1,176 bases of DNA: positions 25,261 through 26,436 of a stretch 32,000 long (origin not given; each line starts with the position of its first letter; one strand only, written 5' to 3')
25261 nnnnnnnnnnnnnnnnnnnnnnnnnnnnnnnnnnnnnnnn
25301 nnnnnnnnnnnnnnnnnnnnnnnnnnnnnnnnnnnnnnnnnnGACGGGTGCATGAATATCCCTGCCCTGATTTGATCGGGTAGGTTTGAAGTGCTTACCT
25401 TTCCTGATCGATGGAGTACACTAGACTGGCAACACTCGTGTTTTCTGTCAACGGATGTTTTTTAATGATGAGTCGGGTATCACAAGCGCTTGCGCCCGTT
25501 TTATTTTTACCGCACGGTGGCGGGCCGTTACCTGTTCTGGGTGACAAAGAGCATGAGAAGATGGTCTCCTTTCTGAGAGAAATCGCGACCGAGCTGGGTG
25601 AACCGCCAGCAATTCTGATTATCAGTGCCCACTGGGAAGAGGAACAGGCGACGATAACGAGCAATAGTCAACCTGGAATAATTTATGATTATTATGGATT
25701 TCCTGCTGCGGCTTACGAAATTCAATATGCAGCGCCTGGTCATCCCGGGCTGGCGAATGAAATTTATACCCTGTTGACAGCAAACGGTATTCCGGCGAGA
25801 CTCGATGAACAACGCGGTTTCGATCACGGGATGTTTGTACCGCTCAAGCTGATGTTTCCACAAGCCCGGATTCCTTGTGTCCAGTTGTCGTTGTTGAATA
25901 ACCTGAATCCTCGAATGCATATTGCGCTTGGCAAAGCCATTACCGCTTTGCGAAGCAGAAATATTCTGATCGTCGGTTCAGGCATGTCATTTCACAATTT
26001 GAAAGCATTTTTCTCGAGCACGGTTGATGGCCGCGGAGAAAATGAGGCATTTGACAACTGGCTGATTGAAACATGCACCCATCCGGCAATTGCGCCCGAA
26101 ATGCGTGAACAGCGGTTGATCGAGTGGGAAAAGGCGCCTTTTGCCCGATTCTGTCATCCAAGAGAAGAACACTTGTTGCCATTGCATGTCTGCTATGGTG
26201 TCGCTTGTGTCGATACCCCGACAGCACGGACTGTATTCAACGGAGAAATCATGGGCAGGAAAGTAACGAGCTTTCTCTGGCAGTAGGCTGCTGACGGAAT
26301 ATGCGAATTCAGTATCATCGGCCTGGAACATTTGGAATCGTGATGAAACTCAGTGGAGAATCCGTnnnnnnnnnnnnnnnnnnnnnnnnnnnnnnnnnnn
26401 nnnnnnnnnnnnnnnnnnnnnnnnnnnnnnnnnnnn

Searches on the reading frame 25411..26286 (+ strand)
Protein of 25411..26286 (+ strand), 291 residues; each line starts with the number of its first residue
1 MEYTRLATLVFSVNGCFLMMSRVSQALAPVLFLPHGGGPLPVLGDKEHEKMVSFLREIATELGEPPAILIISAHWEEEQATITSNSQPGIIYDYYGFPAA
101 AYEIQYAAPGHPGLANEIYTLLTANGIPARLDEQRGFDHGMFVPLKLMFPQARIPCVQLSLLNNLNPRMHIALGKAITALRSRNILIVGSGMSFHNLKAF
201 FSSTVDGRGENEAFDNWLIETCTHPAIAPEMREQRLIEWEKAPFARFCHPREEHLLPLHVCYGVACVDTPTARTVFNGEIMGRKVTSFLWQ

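Call 3: search_protein_families(library=pfam, proteins=[window:25411-26286:+], max_evalue=0.1)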
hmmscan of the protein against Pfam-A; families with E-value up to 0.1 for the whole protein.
window:25411-26286:+ (291 aa): 1 family
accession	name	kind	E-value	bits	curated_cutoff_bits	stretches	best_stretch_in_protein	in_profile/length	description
PF02900.23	LigB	-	1e-31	110.5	26.3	1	32-266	4-245/269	Catalytic LigB subunit of aromatic ring-opening dioxygenase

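Call 4: search_protein_families(library=ncbifam, proteins=[window:25411-26286:+], max_evalue=0.1)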
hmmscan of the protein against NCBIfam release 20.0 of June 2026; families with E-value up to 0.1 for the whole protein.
window:25411-26286:+ (291 aa): 2 families
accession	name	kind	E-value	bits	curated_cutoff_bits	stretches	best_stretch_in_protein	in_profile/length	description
NF007914.1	PRK10628.1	equivalog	1.6e-41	142.3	233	1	25-264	3-235/262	4,5-DOPA-extradiol-dioxygenase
TIGR02298.1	HpaD_Fe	equivalog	0.0056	16.2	315.95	1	66-195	51-187/284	3,4-dihydroxyphenylacetate 2,3-dioxygenase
